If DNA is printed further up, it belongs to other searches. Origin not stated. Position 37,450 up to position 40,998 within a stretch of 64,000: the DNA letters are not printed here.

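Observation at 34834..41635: RND efflux operon bracketed by two rhodanese-associated elements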

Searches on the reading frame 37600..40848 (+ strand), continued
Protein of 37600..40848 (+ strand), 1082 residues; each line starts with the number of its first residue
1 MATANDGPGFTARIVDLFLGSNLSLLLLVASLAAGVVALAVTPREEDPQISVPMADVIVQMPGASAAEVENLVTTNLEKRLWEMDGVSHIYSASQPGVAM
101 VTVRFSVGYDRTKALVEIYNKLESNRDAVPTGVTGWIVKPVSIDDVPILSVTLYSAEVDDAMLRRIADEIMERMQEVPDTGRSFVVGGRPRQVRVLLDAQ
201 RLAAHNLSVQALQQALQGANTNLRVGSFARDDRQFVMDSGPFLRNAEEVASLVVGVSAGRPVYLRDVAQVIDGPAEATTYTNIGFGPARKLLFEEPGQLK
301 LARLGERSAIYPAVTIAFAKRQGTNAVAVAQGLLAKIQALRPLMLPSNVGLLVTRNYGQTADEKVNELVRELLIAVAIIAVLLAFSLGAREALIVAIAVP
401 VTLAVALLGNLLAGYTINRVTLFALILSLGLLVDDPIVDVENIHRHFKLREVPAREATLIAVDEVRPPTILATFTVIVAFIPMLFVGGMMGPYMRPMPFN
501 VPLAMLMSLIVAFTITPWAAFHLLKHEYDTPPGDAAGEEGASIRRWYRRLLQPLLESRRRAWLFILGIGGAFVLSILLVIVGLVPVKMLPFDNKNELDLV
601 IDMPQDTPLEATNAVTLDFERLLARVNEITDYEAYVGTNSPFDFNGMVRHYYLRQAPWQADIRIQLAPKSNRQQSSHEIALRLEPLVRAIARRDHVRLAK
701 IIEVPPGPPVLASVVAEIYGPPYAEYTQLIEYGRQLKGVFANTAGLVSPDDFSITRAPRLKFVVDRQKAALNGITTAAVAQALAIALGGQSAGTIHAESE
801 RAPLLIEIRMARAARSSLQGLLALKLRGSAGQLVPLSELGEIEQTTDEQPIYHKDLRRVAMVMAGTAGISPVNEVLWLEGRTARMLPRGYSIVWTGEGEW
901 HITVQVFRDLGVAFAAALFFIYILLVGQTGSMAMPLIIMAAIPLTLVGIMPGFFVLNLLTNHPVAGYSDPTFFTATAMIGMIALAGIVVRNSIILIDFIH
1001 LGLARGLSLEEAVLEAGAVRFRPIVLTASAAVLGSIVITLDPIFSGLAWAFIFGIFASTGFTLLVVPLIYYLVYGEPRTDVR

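Call 42: search_protein_families(library=ncbifam, proteins=[L118:3163-3504:+, L124:216-524:+, L134:4443-4820:+, L163:5638-5955:+, L164:5582-5908:+, L146:10214-10525:+, L093:908-2182:+, L095:1569-2849:+, L096:9445-10716:+, L158:2613-3923:+], max_evalue=0.00001)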
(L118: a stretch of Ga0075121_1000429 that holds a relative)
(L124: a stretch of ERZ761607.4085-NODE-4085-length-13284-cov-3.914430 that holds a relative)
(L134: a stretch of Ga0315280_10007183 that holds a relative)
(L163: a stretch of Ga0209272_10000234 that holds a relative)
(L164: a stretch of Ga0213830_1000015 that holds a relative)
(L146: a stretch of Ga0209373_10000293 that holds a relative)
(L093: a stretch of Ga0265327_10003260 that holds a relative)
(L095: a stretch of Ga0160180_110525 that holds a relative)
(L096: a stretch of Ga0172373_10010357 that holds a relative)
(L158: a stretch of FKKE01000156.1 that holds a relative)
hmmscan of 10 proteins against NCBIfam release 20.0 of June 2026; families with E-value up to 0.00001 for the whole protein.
L118:3163-3504:+ (113 aa): 8 families
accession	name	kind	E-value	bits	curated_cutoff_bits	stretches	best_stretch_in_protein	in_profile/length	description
NF033788.1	HTH_metalloreg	subfamily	2.8e-23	81.5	55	1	26-97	1-72/77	metalloregulator ArsR/SmtB family transcription factor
NF052532.1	TransRegPagRBaca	equivalog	2e-12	47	170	1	21-103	12-93/99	transcriptional repressor PagR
NF041413.1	ArsR_Rv2640c_fam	equivalog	3.4e-12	46.8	155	1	19-99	25-106/118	Rv2640c family ArsR-like transcriptional regulator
NF045707.1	Dbac_1936_reg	equivalog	3.8e-12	46.1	115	1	21-105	2-85/99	ArsR/SmtB-type metalloregulator TsoR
NF040642.1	sulf_sens_BigR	equivalog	4.6e-11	42.6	155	1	25-103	9-86/95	sulfite-sensing transcriptional repressor BigR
NF047906.1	CdPbTransRegCmtR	equivalog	4.7e-10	39.3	150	1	23-99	8-83/104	Cd(II)/Pb(II)-sensing metalloregulatory transcriptional regulator CmtR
NF033789.1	repress_SdpR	subfamily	8.1e-10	38.5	100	1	30-93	2-64/79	autorepressor SdpR family transcription factor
NF007528.0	PRK10141.1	subfamily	9.7e-08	31.9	97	1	28-94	8-74/117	metalloregulator ArsR/SmtB family transcription factor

L124:216-524:+ (102 aa): 8 families
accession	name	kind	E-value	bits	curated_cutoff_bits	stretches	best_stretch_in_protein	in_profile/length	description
NF033788.1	HTH_metalloreg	subfamily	1.2e-21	76.2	55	1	16-89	2-75/77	metalloregulator ArsR/SmtB family transcription factor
NF045707.1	Dbac_1936_reg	equivalog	2.9e-14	52.9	115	1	13-95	5-86/99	ArsR/SmtB-type metalloregulator TsoR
NF040642.1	sulf_sens_BigR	equivalog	1.1e-13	51.1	155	1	15-92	10-86/95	sulfite-sensing transcriptional repressor BigR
NF052532.1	TransRegPagRBaca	equivalog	1.5e-13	50.7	170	1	12-93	14-94/99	transcriptional repressor PagR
NF041413.1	ArsR_Rv2640c_fam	equivalog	4.5e-12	46.4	155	1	15-91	32-109/118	Rv2640c family ArsR-like transcriptional regulator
NF033789.1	repress_SdpR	subfamily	5e-11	42.4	100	1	19-83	2-65/79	autorepressor SdpR family transcription factor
NF007528.0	PRK10141.1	subfamily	7.8e-08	32.2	97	1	19-84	10-75/117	metalloregulator ArsR/SmtB family transcription factor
NF047906.1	CdPbTransRegCmtR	equivalog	1.3e-07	31.5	150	1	15-89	11-84/104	Cd(II)/Pb(II)-sensing metalloregulatory transcriptional regulator CmtR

L134:4443-4820:+ (125 aa): 8 families
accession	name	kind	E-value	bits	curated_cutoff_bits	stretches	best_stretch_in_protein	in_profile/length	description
NF033788.1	HTH_metalloreg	subfamily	2.7e-26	91.2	55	1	6-75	3-73/77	metalloregulator ArsR/SmtB family transcription factor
NF047906.1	CdPbTransRegCmtR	equivalog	1.3e-15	57.2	150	1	7-76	14-83/104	Cd(II)/Pb(II)-sensing metalloregulatory transcriptional regulator CmtR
NF007528.0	PRK10141.1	subfamily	9.3e-15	54.5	97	1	7-72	9-75/117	metalloregulator ArsR/SmtB family transcription factor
NF033789.1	repress_SdpR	subfamily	2.4e-14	53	100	1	8-71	2-65/79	autorepressor SdpR family transcription factor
NF041413.1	ArsR_Rv2640c_fam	equivalog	1.1e-13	51.5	155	1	4-73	32-104/118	Rv2640c family ArsR-like transcriptional regulator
NF040642.1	sulf_sens_BigR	equivalog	1.2e-13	51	155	1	4-74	10-80/95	sulfite-sensing transcriptional repressor BigR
NF045707.1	Dbac_1936_reg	equivalog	1.6e-11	44.1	115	1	4-75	7-78/99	ArsR/SmtB-type metalloregulator TsoR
NF053602.1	Phr_regulator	exception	4.4e-06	26.4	320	1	9-62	7-60/191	heat shock transcription regulator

L163:5638-5955:+ (105 aa): 9 families
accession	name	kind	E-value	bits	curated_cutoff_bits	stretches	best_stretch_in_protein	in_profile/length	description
NF040642.1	sulf_sens_BigR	equivalog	5.5e-28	96.9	155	1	11-103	2-94/95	sulfite-sensing transcriptional repressor BigR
NF033788.1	HTH_metalloreg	subfamily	3.7e-26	90.7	55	1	20-93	2-76/77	metalloregulator ArsR/SmtB family transcription factor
NF045707.1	Dbac_1936_reg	equivalog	1.4e-14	53.9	115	1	14-97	2-85/99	ArsR/SmtB-type metalloregulator TsoR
NF033789.1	repress_SdpR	subfamily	6.7e-13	48.4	100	1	23-85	2-64/79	autorepressor SdpR family transcription factor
NF041413.1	ArsR_Rv2640c_fam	equivalog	9e-13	48.7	155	1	14-102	27-118/118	Rv2640c family ArsR-like transcriptional regulator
NF047906.1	CdPbTransRegCmtR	equivalog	1.4e-10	41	150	1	16-95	8-87/104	Cd(II)/Pb(II)-sensing metalloregulatory transcriptional regulator CmtR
NF007528.0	PRK10141.1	subfamily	3.9e-10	39.6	97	1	21-90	8-77/117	metalloregulator ArsR/SmtB family transcription factor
NF052532.1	TransRegPagRBaca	equivalog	1.8e-09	37.6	170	1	8-98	10-96/99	transcriptional repressor PagR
NF053755.1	MsvR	equivalog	5.3e-07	29.6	220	1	23-78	7-62/236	transcriptional factor MsvR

L164:5582-5908:+ (108 aa): 8 families
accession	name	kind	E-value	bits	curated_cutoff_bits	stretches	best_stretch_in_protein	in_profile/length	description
NF040642.1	sulf_sens_BigR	equivalog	6.3e-29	99.9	155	1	16-108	2-94/95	sulfite-sensing transcriptional repressor BigR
NF033788.1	HTH_metalloreg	subfamily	2.3e-24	85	55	1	25-99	2-77/77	metalloregulator ArsR/SmtB family transcription factor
NF033789.1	repress_SdpR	subfamily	2e-13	50.1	100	1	28-103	2-77/79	autorepressor SdpR family transcription factor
NF052532.1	TransRegPagRBaca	equivalog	2.4e-12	46.8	170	1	20-103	13-96/99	transcriptional repressor PagR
NF047906.1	CdPbTransRegCmtR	equivalog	4.1e-11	42.7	150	1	25-105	12-92/104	Cd(II)/Pb(II)-sensing metalloregulatory transcriptional regulator CmtR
NF045707.1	Dbac_1936_reg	equivalog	1.6e-09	37.6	115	1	22-104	5-87/99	ArsR/SmtB-type metalloregulator TsoR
NF041413.1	ArsR_Rv2640c_fam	equivalog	1.9e-08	34.7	155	1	18-104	26-115/118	Rv2640c family ArsR-like transcriptional regulator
NF007528.0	PRK10141.1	subfamily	6.4e-08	32.5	97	1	25-91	7-74/117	metalloregulator ArsR/SmtB family transcription factor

L146:10214-10525:+ (103 aa): 5 families
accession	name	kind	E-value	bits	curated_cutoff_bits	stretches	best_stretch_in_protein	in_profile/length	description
NF033788.1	HTH_metalloreg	subfamily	3.6e-18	65.1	55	1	14-88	1-75/77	metalloregulator ArsR/SmtB family transcription factor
NF040642.1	sulf_sens_BigR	equivalog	5e-13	48.9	155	1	13-96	9-91/95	sulfite-sensing transcriptional repressor BigR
NF045707.1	Dbac_1936_reg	equivalog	1.2e-08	34.8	115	1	9-94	2-86/99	ArsR/SmtB-type metalloregulator TsoR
NF052532.1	TransRegPagRBaca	equivalog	3.4e-08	33.5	170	1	11-91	14-93/99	transcriptional repressor PagR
NF033789.1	repress_SdpR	subfamily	1.1e-06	28.5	100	1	18-83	2-66/79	autorepressor SdpR family transcription factor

L093:908-2182:+ (424 aa): 2 families
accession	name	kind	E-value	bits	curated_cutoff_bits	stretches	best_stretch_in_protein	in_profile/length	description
NF049943.1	SQR_III_seleno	exception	1.7e-29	102.9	525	1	3-359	2-337/406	type III sulfide quinone reductase, selenoprotein subtype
TIGR03169.1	Nterm_to_SelD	hypoth_equivalog_domain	5.2e-10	39.2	310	1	56-342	54-315/365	pyridine nucleotide-disulfide oxidoreductase family protein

L095:1569-2849:+ (426 aa): 3 families
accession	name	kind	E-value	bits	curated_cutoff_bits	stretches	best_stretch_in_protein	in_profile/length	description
NF049943.1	SQR_III_seleno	exception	2.4e-29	102.4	525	1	3-360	2-336/406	type III sulfide quinone reductase, selenoprotein subtype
TIGR03169.1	Nterm_to_SelD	hypoth_equivalog_domain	1e-12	48.1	310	1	55-306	53-284/365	pyridine nucleotide-disulfide oxidoreductase family protein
NF045765.1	PhenlGlyoxDHPadH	equivalog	5.3e-06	25.6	475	0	48-120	49-122/416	NADH-dependent phenylglyoxylate dehydrogenase subunit epsilon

L096:9445-10716:+ (423 aa): 4 families
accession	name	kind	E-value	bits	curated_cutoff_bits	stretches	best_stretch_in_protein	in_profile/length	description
NF049943.1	SQR_III_seleno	exception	7.6e-28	97.5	525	1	3-358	2-336/406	type III sulfide quinone reductase, selenoprotein subtype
TIGR03169.1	Nterm_to_SelD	hypoth_equivalog_domain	2.2e-09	37.1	310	1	55-342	53-315/365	pyridine nucleotide-disulfide oxidoreductase family protein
NF045765.1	PhenlGlyoxDHPadH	equivalog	1.4e-06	27.5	475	1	36-117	36-119/416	NADH-dependent phenylglyoxylate dehydrogenase subunit epsilon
NF042949.2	3PPDioc_HcaD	equivalog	2.3e-06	26.6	450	1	3-108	3-109/386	3-phenylpropionate/cinnamic acid dioxygenase ferredoxin--NAD(+) reductase subunit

L158:2613-3923:+ (436 aa): 2 families
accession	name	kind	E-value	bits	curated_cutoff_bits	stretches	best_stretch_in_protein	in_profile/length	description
NF049943.1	SQR_III_seleno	exception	1.4e-28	99.9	525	1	24-370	2-337/406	type III sulfide quinone reductase, selenoprotein subtype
TIGR03169.1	Nterm_to_SelD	hypoth_equivalog_domain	3.9e-13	49.5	310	1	50-355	27-317/365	pyridine nucleotide-disulfide oxidoreductase family protein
